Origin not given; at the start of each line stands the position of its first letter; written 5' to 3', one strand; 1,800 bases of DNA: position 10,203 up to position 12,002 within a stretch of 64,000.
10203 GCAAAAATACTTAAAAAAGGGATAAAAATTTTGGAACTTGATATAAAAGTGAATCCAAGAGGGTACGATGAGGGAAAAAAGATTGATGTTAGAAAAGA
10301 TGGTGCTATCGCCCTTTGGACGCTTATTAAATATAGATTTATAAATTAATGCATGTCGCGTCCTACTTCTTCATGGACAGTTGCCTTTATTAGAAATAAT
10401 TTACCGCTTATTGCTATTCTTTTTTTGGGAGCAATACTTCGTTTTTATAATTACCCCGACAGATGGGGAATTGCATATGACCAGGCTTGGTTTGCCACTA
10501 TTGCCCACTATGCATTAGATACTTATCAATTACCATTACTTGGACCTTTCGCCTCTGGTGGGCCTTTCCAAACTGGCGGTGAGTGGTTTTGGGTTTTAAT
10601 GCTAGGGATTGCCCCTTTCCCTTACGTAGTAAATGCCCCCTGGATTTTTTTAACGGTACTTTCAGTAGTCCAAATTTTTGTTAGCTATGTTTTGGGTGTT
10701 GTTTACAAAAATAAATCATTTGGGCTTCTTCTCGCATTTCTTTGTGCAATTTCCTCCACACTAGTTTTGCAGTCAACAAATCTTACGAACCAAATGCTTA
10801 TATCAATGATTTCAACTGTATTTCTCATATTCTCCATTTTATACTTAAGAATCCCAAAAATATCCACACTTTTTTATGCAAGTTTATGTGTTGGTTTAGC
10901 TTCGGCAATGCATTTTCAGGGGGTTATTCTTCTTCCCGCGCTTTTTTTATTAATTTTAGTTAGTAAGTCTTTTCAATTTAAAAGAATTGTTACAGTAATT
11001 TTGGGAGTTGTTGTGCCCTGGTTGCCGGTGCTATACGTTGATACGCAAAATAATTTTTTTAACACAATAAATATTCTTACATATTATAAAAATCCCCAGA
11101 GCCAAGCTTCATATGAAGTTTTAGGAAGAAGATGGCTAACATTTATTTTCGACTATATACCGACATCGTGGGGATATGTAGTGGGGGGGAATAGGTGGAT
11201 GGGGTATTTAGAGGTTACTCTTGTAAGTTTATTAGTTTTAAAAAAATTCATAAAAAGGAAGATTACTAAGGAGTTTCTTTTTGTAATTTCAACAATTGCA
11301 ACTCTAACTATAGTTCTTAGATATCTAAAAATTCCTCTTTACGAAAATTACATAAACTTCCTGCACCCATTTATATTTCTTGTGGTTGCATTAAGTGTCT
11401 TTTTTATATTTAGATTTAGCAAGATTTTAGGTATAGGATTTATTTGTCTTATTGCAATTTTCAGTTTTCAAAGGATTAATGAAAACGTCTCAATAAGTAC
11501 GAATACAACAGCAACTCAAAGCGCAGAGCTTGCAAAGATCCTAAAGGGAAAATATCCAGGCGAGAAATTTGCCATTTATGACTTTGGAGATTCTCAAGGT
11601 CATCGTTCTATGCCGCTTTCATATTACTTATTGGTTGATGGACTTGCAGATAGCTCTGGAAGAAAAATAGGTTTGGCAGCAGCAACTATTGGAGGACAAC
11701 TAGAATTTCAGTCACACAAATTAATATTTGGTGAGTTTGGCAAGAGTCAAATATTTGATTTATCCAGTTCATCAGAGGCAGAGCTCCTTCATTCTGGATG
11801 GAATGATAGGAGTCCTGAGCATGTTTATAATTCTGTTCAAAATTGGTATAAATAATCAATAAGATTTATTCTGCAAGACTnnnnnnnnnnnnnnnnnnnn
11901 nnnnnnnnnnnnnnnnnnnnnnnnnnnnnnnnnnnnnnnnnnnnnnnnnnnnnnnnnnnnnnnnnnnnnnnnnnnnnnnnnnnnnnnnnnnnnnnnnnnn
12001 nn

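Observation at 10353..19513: Tandem arrays of GT-C paralogs (group B and an ArnT-like pair)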

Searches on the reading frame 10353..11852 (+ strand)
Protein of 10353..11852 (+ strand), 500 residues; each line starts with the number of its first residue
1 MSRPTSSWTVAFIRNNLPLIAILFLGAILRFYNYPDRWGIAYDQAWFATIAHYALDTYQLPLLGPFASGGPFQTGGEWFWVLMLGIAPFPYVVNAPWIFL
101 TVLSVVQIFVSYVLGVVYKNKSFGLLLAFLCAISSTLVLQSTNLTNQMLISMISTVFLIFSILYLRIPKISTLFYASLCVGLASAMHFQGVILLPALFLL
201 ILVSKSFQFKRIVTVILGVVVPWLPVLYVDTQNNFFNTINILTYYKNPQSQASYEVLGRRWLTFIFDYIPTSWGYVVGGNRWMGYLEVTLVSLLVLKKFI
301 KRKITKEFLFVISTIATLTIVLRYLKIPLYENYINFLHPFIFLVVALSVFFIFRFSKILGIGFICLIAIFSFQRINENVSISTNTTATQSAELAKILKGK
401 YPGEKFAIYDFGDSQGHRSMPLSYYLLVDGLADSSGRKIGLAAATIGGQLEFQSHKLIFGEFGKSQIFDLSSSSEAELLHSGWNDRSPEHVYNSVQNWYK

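Call 4: search_protein_families(library=pfam, proteins=[window:10353-11852:+], max_evalue=0.1)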
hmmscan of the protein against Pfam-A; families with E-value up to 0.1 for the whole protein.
window:10353-11852:+ (500 aa): 0 families

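Call 5: search_protein_families(library=ncbifam, proteins=[window:10353-11852:+], max_evalue=0.1)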
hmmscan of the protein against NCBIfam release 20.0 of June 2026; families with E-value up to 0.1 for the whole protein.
window:10353-11852:+ (500 aa): 0 families

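Call 12: find_homologous_proteins(query=window:10353-11852:+)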
Query window:10353-11852:+ (500 aa): 274 proteins with E <= 0.001 among 8000 candidates; the best 120 are listed.
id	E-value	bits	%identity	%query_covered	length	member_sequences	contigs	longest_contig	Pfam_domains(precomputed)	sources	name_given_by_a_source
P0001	0.0e+0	1108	100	100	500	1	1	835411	-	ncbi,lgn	-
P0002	1.7e-240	817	73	100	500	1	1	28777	-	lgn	-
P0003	3.5e-221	754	66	100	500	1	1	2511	-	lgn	-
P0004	6.6e-188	644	56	98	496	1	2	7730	PF13231.13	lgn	-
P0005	1.9e-153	530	51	97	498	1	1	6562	PF13231.13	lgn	-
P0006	7.3e-152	525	50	97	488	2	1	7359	-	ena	-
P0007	6.4e-149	515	49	98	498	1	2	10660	PF13231.13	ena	-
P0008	4.2e-148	513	50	96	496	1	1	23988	-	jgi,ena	-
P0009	1.1e-147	511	48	97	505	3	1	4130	PF13231.13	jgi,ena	-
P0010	1.8e-147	510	49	97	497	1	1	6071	PF13231.13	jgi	jgi:hypothetical protein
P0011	2.3e-147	510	47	98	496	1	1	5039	-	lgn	-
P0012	1.5e-146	507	48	98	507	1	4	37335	PF13231.13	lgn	-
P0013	9.5e-146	505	49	97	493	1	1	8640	PF13231.13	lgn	-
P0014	6.3e-145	502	46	98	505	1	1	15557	PF13231.13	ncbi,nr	ncbi:MAG: glycosyltransferase family 39 protein [Candidatus Levybacteria bacterium]|nr:glycosyltrans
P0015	1.8e-143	497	45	98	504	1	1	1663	PF13231.13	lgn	-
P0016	1.3e-140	488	48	98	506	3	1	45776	PF13231.13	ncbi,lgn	-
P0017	1.9e-139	484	46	98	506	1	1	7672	PF13231.13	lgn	-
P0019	2.4e-138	480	46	96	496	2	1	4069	PF13231.13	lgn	-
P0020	1.1e-137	478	44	98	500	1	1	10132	PF13231.13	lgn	-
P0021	1.1e-136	475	45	97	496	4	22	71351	PF13231.13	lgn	-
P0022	4.2e-135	470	46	96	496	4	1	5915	PF13231.13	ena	-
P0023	7.8e-131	456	44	97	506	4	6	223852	PF13231.13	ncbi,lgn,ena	-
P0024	2.9e-128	447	42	97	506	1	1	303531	PF13231.13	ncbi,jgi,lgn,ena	-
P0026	6.0e-127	443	42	96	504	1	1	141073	PF13231.13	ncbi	-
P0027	1.4e-125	438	42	96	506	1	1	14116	PF13231.13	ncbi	-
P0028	2.8e-125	437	43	97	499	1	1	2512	PF13231.13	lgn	-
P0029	1.2e-123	432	43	94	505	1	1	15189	PF13231.13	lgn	-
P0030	3.0e-122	427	43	97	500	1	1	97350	PF13231.13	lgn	-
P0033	1.7e-115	405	39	95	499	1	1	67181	PF13231.13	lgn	-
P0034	4.5e-114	400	41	94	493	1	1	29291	PF13231.13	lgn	-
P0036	2.2e-113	398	42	96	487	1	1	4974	PF13231.13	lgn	-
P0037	7.8e-111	390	39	96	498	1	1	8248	PF13231.13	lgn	-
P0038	7.9e-111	390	38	97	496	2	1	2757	PF13231.13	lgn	-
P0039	9.4e-111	389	41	96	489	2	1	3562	PF13231.13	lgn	-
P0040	1.9e-110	388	41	96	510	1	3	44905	PF13231.13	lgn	-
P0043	6.1e-107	377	40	95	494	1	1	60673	PF13231.13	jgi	jgi:hypothetical protein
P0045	8.2e-107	376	37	96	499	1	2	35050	PF13231.13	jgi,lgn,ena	-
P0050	3.1e-106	374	39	97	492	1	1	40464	PF13231.13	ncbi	-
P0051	8.6e-106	373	38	94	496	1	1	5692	PF13231.13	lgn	-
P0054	2.1e-105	372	38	94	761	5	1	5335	PF00535.33,PF13231.13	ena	-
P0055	2.6e-105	371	38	96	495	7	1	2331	PF13231.13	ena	-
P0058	4.1e-104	367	39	97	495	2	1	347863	PF13231.13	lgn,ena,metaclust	metaclust:\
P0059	4.4e-104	367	39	98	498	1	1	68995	PF13231.13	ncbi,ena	-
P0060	4.9e-104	367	38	96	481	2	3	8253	PF13231.13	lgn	-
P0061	5.0e-104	367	37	96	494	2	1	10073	PF13231.13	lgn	-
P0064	2.0e-103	365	40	95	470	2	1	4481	PF13231.13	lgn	-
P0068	1.1e-102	363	38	98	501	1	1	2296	PF13231.13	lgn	-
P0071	1.7e-102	362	40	94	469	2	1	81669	PF13231.13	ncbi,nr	ncbi:MAG: glycosyltransferase family 39 protein [Candidatus Levybacteria bacterium]|nr:glycosyltrans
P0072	2.3e-102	362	38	96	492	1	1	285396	PF13231.13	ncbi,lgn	-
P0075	5.0e-102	361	38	98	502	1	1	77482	PF13231.13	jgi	jgi:hypothetical protein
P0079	1.0e-101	360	39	96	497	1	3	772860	PF13231.13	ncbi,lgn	-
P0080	1.2e-101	359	38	97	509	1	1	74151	PF13231.13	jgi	jgi:hypothetical protein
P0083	3.2e-101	358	40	98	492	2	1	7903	PF13231.13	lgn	-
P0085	4.9e-101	357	38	97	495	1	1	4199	PF13231.13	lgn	-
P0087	9.9e-101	356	39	97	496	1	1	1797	PF13231.13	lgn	-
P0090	2.8e-100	355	35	98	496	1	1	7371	PF13231.13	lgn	-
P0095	7.1e-100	353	38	96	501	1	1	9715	PF13231.13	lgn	-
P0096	1.1e-99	353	37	97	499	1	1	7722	PF13231.13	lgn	-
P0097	1.3e-99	353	37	96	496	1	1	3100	PF13231.13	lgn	-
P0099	2.1e-99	352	37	96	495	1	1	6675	PF13231.13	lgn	-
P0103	2.7e-99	352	39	94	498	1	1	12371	PF13231.13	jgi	jgi:hypothetical protein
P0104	4.7e-99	351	38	96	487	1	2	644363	PF13231.13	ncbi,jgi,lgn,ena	-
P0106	7.1e-99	350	37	98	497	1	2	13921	PF13231.13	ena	-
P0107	8.6e-99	350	37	94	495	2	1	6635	PF13231.13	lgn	-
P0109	1.2e-98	349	37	96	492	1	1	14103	PF13231.13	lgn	-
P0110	1.3e-98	349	37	96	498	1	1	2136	PF13231.13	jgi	-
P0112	1.8e-98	349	38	96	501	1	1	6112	PF13231.13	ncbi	-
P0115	2.0e-98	349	37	96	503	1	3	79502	PF13231.13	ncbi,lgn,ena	ncbi:MAG: glycosyltransferase family 39 protein [Patescibacteria group bacterium]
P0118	3.5e-98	348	36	98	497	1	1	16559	PF13231.13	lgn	-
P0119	4.7e-98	347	36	97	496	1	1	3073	PF13231.13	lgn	-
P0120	4.7e-98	347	36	96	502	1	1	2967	PF13231.13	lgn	-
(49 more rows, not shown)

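Call 17: find_related_loci(query=A1, collection=genome_contigs, flank=10000)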
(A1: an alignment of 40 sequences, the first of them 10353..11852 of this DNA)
Query A1 (500 aa) in genome_contigs; peptide patterns used: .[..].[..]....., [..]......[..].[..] (x = any residue, [..] = any of these).
73 stretches matched a pattern; 44 encode a relative of the query (tblastn E <= 1e-3); 43 distinct loci.
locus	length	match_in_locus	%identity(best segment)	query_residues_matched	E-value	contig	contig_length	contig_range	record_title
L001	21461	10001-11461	48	13-500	9e-143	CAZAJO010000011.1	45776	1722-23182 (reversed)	MAG TPA_asm: uncultured Gammaproteobacteria bacterium isolate SRP342105_co1_429 genome assembly, contig: NODE_983_length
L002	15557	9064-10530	46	12-500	5e-139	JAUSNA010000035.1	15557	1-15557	MAG: Candidatus Levyibacteriota bacterium isolate E19_metabat.bin.104 E19_k141_432681, whole genome shotgun sequence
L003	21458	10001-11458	44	14-500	4e-136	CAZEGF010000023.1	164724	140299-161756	MAG TPA_asm: uncultured Gammaproteobacteria bacterium isolate SRP135725_co2_582 genome assembly, contig: k141_448336, wh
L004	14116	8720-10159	42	19-499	2e-128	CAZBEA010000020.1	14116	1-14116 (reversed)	MAG TPA_asm: uncultured Gammaproteobacteria bacterium isolate binchicken_co16_305 genome assembly, contig: NODE_7219_len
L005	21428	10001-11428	44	22-500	1e-126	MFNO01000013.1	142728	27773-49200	MAG: Candidatus Levybacteria bacterium RIFCSPHIGHO2_01_FULL_38_26 rifcsphigho2_01_scaffold_197, whole genome shotgun seq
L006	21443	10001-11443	46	19-500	2e-138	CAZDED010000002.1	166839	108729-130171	MAG TPA_asm: uncultured Gammaproteobacteria bacterium isolate SRP278252_co2_138 genome assembly, contig: NODE_100_length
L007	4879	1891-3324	37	19-499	6e-111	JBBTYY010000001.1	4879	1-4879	MAG: Patescibacteria group bacterium isolate H52-bin050_1 H52_bin050_1_000000000001, whole genome shotgun sequence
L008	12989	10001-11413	38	30-499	1e-106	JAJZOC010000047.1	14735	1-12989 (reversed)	MAG: bacterium isolate MAS4.bin4 NODE_4698_length_14735_cov_2.742128, whole genome shotgun sequence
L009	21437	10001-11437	38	19-500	3e-104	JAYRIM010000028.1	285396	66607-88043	MAG: Candidatus Levyibacteriota bacterium isolate SZ_szas25bin.53 k141_1536689, whole genome shotgun sequence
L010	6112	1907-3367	38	13-500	5e-104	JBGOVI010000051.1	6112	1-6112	MAG: Patescibacteria group bacterium isolate OBJ_0618_7090110_119 k141_4895342_length_6112_cov_10.0008, whole genome sho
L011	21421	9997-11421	37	20-499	7e-104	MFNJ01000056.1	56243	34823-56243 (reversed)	MAG: Candidatus Levybacteria bacterium RIFCSPHIGHO2_01_FULL_36_15 rifcsphigho2_01_scaffold_899, whole genome shotgun seq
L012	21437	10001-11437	37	19-499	2e-103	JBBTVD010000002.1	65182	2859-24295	MAG: Patescibacteria group bacterium isolate H14-bin010_1 H14_bin010_1_000000000002, whole genome shotgun sequence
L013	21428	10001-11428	37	22-500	2e-102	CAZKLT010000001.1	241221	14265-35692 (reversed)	MAG TPA_asm: uncultured Gammaproteobacteria bacterium isolate SRP237561_co1_402 genome assembly, contig: NODE_42_length_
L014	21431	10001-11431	36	21-500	3e-100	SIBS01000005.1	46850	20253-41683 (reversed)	MAG: Candidatus Levyibacteriota bacterium isolate Baikal-deep-G183 BACOMB-C3138, whole genome shotgun sequence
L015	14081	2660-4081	37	19-498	1e-99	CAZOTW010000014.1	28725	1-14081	MAG TPA_asm: uncultured Gammaproteobacteria bacterium isolate SRP080215_co1_129 genome assembly, contig: NODE_618_length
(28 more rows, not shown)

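Call 22: search_solved_structures(query=A1, max_evalue=1)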
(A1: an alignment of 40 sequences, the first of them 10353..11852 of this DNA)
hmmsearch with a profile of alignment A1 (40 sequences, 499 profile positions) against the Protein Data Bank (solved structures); distinct sequences matched with E-value up to 1: 2.
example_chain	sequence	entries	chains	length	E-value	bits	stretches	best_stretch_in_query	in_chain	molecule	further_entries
9yoi_D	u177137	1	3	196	0.74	11.6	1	370-451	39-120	Hemagglutinin HA2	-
4ycs_A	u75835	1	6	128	0.93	11.3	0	394-422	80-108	Uncharacterized protein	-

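Call 32: predict_structure(alignment_id=A1)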
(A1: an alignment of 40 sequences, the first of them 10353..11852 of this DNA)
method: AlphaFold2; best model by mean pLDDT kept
length: 500 residues; sequences in the alignment: 40
mean_pLDDT: 90.0   pTM: 0.90
mean pLDDT of the five models: 90.0, 89.6, 88.7, 88.5, 88.4
residues with pLDDT >= 90: 346; 70-90: 118; 50-70: 31; < 50: 5
segments of 3 or more residues with pLDDT < 50: 1-3
pLDDT, mean of each block of 10 residues (from residue 1): 62 89 97 88 92 96 79 89 96 94 97 98 98 93 81 97 97 98 91 95 96 98 94 89 73 56 87 90 95 95 95 94 74 84 97 95 96 92 89 95 95 90 96 94 76 83 86 91 93 88
secondary structure, 60 per line:
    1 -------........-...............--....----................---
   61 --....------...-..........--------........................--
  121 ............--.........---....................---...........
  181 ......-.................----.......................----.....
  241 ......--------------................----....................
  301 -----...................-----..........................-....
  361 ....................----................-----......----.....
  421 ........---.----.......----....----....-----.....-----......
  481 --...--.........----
elements in order: H8-15 H17-31 H34-37 H42-57 E63-66 E73-75 H77-86 H95-118 H121-132 H135-143 H147-166 H170-186 H188-204 H209-231 H236-246 H261-276 H281-300 H306-324 H330-355 H357-380 H385-400 E406-411 H416-428 E437-443 H448-451 E456-459 E465-469 H475-480 E483-485 H488-496

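Call 36: fold_search(model_id=the predicted structure, library=pdb)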
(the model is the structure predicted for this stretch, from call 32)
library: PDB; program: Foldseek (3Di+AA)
matches with E <= 10: 188; with E <= 0.001: 21
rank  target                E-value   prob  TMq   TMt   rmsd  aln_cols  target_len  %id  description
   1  5ezm                  2.8e-06  1.00  0.60  0.57   7.8       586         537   10  Crystal Structure of ArnT from Cupriavidus metallidurans in the apo state (released 2016-02-17)
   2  5f15                  1.2e-05  1.00  0.61  0.56   7.7       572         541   10  Crystal Structure of ArnT from Cupriavidus metallidurans bound to Undecaprenyl phosphate (released 2016-02-17)
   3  3waj                  1.7e-05  1.00  0.51  0.34  12.9       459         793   12  Crystal structure of the Archaeoglobus fulgidus oligosaccharyltransferase (O29867_ARCFU) complex with Zn and sulfate (released 2013-10-30)
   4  3rce_A                2.5e-05  1.00  0.52  0.40  12.0       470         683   12  Bacterial oligosaccharyltransferase PglB (released 2011-06-15)
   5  3wak                  3.1e-05  1.00  0.50  0.31  12.6       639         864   12  Crystal structure of the Archaeoglobus fulgidus oligosaccharyltransferase (O29867_ARCFU) in the apo form (released 2013-10-30)
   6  6gxc_A                3.4e-05  1.00  0.49  0.37   9.1       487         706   12  Bacterial oligosaccharyltransferase PglB in complex with an inhibitory peptide and a reactive lipid-linked oligosaccha (released 2018-11-14)
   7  7e9s_A                3.5e-05  1.00  0.46  0.29  16.7       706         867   12  Archaeal oligosaccharyltransferase AglB from Archaeoglobus fulgidus in complex with an inhibitory peptide and a dolich (released 2021-09-08)
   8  6s7o_A                4.0e-05  1.00  0.53  0.42  11.7       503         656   16  Cryo-EM structure of human oligosaccharyltransferase complex OST-A (released 2019-12-18)
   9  9s6t_A                4.2e-05  1.00  0.60  0.62   6.8       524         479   11  Ternary cryo-EM structure of chicken ALG12 with Dol25-PP-GlcNAc2Man7, Dol25-P-Man, and Fab (released 2026-03-18)
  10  8age_A                4.2e-05  1.00  0.55  0.44  10.8       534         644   12  Structure of yeast oligosaccharylransferase complex with acceptor peptide bound (released 2022-12-07)
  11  8b6l_I                4.4e-05  1.00  0.52  0.40  13.6       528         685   14  Subtomogram average of the human Sec61-TRAP-OSTA-translocon (released 2022-12-07)
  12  8agb_A                4.4e-05  1.00  0.57  0.46  14.1       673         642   12  Structure of yeast oligosaccharylransferase complex with lipid-linked oligosaccharide bound (released 2022-12-07)
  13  8pn9_A                4.4e-05  1.00  0.49  0.39  12.2       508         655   12  Structure of human oligosaccharyltransferase OST-A complex bound to NGI-1 (released 2024-05-08)
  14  8agc_A                4.9e-05  1.00  0.52  0.39  13.1       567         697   14  Structure of yeast oligosaccharylransferase complex with lipid-linked oligosaccharide and non-acceptor peptide bound (released 2022-12-07)
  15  6ezn_F                5.2e-05  1.00  0.50  0.40  11.5       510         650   15  Cryo-EM structure of the yeast oligosaccharyltransferase (OST) complex (released 2018-01-17)
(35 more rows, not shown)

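Call 76: list_cluster_members(proteins=[window:10353-11852:+, window:11881-13521:+, window:13526-15175:+, window:15181-16683:+, window:16687-17985:+, window:17969-19510:+])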
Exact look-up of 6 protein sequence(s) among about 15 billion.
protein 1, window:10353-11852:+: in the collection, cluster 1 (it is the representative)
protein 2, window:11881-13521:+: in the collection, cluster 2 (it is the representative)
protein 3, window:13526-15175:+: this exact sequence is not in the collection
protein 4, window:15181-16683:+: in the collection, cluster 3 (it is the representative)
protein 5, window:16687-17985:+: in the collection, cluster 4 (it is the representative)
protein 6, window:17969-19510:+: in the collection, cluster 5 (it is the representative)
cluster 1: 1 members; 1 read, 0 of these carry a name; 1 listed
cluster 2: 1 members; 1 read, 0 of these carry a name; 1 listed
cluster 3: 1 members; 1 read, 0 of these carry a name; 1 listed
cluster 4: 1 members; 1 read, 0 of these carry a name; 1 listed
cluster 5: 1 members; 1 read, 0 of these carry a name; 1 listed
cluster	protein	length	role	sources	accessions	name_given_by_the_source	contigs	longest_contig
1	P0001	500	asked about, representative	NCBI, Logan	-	-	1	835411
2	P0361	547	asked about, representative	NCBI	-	-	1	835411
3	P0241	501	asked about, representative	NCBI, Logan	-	-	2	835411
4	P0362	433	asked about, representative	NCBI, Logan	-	-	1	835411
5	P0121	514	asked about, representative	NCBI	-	-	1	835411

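Call 77: find_encoding_contigs(protein=P0001, flank=10000, max_places=2)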
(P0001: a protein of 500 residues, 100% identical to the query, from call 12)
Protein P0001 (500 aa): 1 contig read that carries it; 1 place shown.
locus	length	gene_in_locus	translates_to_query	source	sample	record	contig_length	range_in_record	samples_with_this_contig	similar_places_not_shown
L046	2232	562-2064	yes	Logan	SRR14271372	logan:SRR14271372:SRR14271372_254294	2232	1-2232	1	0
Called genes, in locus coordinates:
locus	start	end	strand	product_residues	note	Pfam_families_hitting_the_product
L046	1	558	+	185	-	?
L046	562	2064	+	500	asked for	-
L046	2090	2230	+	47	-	?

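Call 78: find_encoding_contigs(protein=P0002, flank=10000, max_places=2)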
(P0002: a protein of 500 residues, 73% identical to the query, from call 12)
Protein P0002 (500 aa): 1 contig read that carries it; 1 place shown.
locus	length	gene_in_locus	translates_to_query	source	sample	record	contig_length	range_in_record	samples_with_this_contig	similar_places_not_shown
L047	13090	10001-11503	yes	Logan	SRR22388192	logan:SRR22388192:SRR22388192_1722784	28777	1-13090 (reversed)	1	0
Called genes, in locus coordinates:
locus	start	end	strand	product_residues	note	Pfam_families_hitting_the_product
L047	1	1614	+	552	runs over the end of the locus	PF10131:PTPS_related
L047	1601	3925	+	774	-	PF09586:YfhO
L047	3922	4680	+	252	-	PF00535:Glycos_transf_2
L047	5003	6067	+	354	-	PF00534:Glycos_transf_1, PF13692:Glyco_trans_1_4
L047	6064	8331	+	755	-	PF09586:YfhO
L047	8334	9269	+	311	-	PF00535:Glycos_transf_2, PF13641:Glyco_tranf_2_3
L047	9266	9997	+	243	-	PF13641:Glyco_tranf_2_3, PF00535:Glycos_transf_2, PF10111:Glyco_tranf_2_2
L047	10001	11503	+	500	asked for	-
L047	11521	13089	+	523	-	?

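Call 79: search_protein_representatives(alignment_id=A1)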
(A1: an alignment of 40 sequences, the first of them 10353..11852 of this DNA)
Query: 40 sequences, 499 profile positions. Proteins with E-value up to 0.001 (for the whole library): 4206; up to 1e-10: 1297; up to 1e-30: 338. The best 150 are listed.
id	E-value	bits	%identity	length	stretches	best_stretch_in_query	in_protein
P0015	2.2e-203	692.9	-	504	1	15-498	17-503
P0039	2.8e-200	682.7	-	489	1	14-497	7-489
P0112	1.5e-198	677.0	-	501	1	1-497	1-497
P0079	4.4e-197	672.1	-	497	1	6-498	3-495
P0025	1.5e-195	667.1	-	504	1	6-498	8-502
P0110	1.7e-191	653.7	-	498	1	10-498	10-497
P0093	2.4e-191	653.2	-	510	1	6-497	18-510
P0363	7.1e-191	651.7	-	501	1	4-497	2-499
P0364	8.6e-186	634.9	-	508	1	6-499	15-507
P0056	9.0e-183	624.9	-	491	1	12-498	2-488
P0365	2.5e-182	623.5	-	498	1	4-497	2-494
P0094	2.6e-181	620.1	-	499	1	6-499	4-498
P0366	3.0e-181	619.9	-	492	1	4-499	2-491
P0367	1.5e-178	611.0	-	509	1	4-495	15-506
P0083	3.1e-178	610.0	-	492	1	9-498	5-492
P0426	2.9e-101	356.1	-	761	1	14-497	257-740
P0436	7.6e-94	331.6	-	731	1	13-498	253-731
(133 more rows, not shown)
